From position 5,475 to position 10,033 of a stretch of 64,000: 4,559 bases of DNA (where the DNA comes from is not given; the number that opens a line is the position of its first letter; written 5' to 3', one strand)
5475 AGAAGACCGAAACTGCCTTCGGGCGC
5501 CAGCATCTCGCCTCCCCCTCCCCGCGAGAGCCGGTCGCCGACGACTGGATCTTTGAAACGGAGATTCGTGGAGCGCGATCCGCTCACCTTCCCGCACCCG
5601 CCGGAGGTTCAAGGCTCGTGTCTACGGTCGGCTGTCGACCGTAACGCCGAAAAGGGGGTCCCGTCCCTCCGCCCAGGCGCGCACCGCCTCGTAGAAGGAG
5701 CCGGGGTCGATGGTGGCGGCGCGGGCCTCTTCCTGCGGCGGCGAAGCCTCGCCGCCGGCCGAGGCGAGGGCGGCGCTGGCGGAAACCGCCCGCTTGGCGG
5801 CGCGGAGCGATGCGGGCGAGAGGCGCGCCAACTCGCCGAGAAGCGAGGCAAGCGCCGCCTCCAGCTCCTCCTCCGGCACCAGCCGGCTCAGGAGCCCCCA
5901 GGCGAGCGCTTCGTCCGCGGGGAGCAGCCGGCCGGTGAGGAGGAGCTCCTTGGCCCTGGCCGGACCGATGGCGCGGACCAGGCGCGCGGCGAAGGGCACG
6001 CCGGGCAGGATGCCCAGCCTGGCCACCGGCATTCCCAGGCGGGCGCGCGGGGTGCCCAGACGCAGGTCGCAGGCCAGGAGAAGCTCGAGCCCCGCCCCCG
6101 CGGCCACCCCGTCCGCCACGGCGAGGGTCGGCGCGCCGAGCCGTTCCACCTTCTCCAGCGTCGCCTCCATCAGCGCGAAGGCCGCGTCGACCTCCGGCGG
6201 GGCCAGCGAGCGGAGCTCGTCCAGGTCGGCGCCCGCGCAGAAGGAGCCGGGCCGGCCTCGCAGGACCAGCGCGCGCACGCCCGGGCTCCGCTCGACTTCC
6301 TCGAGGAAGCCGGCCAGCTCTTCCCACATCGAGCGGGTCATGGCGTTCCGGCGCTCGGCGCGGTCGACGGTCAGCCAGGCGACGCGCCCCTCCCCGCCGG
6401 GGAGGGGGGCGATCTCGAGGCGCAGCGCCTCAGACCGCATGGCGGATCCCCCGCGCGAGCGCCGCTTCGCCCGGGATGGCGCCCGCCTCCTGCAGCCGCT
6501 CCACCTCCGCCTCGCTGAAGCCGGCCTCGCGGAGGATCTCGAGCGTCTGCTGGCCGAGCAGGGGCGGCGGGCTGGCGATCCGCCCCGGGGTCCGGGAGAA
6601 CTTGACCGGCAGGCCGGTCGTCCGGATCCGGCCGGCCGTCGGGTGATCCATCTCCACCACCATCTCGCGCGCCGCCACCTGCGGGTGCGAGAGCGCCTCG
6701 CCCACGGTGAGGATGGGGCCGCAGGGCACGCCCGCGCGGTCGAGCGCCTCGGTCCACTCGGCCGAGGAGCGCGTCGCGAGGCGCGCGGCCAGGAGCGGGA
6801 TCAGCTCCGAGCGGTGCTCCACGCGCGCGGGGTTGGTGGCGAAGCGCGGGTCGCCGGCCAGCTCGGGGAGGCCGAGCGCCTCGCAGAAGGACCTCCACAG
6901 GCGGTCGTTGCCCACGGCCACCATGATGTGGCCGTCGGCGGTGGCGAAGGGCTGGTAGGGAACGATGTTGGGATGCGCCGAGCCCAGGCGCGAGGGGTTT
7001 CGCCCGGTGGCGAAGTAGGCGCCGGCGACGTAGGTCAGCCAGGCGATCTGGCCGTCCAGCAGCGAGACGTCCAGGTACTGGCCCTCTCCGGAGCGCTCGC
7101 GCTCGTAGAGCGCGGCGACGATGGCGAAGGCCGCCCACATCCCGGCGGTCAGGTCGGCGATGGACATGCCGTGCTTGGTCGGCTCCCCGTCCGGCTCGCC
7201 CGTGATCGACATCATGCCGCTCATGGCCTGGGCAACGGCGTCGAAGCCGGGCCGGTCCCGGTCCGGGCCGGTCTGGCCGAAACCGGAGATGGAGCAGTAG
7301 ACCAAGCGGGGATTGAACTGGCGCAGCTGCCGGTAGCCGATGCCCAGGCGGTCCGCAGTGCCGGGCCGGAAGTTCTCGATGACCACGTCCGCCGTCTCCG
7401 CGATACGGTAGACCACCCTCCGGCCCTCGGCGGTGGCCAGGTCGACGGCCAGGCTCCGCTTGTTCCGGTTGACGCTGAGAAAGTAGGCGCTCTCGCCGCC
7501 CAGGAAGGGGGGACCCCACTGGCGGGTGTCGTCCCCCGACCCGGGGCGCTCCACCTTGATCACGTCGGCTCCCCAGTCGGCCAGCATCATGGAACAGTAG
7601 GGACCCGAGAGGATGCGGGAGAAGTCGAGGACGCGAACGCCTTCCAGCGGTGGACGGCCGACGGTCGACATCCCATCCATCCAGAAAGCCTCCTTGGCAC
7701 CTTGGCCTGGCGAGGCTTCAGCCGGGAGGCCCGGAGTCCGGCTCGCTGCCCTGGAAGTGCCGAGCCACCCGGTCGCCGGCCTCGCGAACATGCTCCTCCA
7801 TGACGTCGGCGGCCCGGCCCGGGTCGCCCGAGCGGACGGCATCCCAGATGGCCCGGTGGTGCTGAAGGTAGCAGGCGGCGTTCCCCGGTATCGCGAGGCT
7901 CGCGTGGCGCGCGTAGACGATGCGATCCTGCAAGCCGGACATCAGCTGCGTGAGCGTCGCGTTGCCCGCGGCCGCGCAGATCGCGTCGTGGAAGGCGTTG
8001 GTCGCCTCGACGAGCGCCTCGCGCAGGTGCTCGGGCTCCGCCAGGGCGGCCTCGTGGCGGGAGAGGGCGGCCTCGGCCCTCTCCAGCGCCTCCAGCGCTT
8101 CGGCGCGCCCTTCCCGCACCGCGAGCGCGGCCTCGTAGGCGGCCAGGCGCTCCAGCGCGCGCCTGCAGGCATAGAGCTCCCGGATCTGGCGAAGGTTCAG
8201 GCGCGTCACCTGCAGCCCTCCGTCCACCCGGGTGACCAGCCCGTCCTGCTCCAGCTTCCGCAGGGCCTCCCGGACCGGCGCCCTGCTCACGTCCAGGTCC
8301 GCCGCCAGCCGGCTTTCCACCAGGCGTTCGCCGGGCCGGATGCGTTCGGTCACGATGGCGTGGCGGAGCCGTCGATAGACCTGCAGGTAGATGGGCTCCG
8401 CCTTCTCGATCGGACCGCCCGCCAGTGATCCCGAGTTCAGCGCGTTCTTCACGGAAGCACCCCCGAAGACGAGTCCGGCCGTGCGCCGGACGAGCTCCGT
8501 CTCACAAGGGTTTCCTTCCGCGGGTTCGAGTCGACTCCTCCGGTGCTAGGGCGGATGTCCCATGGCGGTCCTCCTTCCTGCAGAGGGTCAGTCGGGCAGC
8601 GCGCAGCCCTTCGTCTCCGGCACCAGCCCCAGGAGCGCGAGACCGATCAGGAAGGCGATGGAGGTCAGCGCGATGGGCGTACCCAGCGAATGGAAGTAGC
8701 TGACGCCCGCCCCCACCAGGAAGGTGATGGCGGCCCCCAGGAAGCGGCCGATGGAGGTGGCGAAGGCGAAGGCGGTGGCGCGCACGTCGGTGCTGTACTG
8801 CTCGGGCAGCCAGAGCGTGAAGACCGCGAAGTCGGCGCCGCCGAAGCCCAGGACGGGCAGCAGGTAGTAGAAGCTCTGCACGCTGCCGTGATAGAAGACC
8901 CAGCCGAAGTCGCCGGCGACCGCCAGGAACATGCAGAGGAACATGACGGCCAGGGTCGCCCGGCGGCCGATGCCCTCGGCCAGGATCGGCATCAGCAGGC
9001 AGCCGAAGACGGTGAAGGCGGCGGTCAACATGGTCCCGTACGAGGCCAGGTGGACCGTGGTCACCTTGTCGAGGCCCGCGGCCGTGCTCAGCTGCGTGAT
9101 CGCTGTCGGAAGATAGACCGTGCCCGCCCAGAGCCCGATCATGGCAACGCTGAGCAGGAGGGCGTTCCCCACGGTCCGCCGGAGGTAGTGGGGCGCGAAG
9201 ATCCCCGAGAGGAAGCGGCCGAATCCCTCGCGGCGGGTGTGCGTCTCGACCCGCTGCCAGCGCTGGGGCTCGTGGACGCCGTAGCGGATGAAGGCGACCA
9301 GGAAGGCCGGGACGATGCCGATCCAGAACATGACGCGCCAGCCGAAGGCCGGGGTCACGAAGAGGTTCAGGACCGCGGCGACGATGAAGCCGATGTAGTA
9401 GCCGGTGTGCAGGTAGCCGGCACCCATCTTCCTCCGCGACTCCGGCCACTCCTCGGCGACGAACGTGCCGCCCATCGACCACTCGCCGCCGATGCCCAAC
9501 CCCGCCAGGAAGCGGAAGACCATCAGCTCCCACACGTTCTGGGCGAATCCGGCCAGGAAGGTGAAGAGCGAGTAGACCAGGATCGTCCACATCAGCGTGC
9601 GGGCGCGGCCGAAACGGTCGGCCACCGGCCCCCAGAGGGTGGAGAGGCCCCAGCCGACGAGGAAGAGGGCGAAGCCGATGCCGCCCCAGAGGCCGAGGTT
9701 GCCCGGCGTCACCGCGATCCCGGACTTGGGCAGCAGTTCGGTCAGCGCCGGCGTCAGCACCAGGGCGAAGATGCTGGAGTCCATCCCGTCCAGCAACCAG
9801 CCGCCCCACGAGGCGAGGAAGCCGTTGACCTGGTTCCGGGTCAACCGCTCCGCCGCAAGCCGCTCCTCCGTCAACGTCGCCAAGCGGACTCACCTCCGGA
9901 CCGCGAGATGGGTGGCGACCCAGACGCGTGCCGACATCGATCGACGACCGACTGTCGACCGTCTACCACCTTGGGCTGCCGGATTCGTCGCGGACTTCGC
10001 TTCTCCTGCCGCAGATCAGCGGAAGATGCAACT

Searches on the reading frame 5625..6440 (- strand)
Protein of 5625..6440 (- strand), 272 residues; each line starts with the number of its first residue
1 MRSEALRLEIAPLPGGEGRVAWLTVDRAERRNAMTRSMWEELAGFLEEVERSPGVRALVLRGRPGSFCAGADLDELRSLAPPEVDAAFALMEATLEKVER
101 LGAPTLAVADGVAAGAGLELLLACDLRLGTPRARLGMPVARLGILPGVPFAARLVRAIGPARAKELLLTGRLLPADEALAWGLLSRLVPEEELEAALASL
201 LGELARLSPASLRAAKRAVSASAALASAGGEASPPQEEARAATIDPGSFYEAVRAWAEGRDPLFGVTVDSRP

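Call 80: search_protein_families(library=pfam, proteins=[window:5625-6440:-], max_evalue=0.0001)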
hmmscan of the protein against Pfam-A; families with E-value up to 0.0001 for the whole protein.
window:5625-6440:- (272 aa): 2 families
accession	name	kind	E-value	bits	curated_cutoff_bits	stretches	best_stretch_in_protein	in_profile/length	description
PF00378.25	ECH_1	-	2.9e-44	151.7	27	1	18-264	4-248/251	Enoyl-CoA hydratase/isomerase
PF16113.10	ECH_2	-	4.5e-25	89.3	27.2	1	21-218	2-201/335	Enoyl-CoA hydratase/isomerase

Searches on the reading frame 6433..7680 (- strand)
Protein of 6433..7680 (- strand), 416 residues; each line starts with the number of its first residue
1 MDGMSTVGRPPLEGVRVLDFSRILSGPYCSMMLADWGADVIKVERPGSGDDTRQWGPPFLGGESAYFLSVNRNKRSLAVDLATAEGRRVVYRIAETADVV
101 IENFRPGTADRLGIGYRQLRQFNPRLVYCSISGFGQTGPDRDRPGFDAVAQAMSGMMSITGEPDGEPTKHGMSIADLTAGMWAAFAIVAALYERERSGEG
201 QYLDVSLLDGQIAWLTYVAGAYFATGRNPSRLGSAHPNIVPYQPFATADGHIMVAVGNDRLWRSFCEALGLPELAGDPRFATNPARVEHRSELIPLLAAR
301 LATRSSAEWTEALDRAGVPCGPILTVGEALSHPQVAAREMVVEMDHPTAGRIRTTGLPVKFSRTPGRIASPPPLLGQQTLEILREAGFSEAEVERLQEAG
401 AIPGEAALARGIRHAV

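Call 9: search_protein_families(library=pfam, proteins=[window:6433-7680:-], max_evalue=0.001)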
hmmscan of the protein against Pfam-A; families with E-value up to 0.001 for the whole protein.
window:6433-7680:- (416 aa): 1 family
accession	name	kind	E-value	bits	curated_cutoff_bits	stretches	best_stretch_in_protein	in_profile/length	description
PF02515.22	CoA_transf_3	-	6.7e-151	503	23.3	1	12-379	1-366/366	CoA-transferase family III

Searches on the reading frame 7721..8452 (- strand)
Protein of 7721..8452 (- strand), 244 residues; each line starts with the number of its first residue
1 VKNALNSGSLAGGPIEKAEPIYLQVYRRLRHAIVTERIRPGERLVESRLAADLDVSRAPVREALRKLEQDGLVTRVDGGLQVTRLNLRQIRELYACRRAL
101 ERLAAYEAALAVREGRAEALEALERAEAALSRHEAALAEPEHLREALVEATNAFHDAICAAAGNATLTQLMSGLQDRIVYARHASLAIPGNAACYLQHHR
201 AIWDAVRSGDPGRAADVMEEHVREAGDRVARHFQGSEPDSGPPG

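Call 9: search_protein_families(library=pfam, proteins=[window:7721-8452:-], max_evalue=0.001)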
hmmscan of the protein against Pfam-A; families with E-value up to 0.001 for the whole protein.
window:7721-8452:- (244 aa): 5 families
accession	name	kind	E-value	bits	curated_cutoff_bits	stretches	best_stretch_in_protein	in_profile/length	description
PF07729.17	FCD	-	1.8e-22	80.5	24.3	1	92-223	1-124/125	FCD domain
PF00392.27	GntR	-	2.6e-18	65.8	27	1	22-78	2-59/64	Bacterial regulatory proteins, gntR family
PF08220.18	HTH_DeoR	-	8.7e-05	22.6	21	1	30-82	1-53/57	DeoR-like helix-turn-helix domain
PF25213.1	HVO_A0261_N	-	0.0006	20.1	35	1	43-85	24-66/86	HVO_A0261 N-terminal domain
PF13412.12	HTH_24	-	0.00091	19.2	21.9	0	48-74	22-48/48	Winged helix-turn-helix DNA-binding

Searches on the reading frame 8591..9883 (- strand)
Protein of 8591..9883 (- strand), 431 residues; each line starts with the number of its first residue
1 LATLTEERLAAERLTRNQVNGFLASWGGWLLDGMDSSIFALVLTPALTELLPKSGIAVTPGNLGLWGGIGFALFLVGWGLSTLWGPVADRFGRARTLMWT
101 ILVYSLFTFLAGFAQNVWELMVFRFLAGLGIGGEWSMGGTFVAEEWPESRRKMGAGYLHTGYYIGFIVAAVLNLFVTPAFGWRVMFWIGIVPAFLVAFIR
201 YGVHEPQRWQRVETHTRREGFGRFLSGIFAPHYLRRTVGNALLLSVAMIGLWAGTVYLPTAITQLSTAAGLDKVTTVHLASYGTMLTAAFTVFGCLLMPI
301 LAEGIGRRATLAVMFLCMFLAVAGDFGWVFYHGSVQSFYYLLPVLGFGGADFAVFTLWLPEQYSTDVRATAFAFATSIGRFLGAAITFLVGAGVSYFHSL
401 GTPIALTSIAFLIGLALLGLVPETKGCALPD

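Call 9: search_protein_families(library=pfam, proteins=[window:8591-9883:-], max_evalue=0.001)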
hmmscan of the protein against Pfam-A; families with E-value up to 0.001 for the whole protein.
window:8591-9883:- (431 aa): 2 families
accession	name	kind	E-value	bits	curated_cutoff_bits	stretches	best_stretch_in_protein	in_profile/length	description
PF07690.21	MFS_1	-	9.9e-32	110.6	33.4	1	30-386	6-345/347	Major Facilitator Superfamily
PF00083.30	Sugar_tr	-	3.1e-20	72.9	22.3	1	65-214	46-202/452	Sugar (and other) transporter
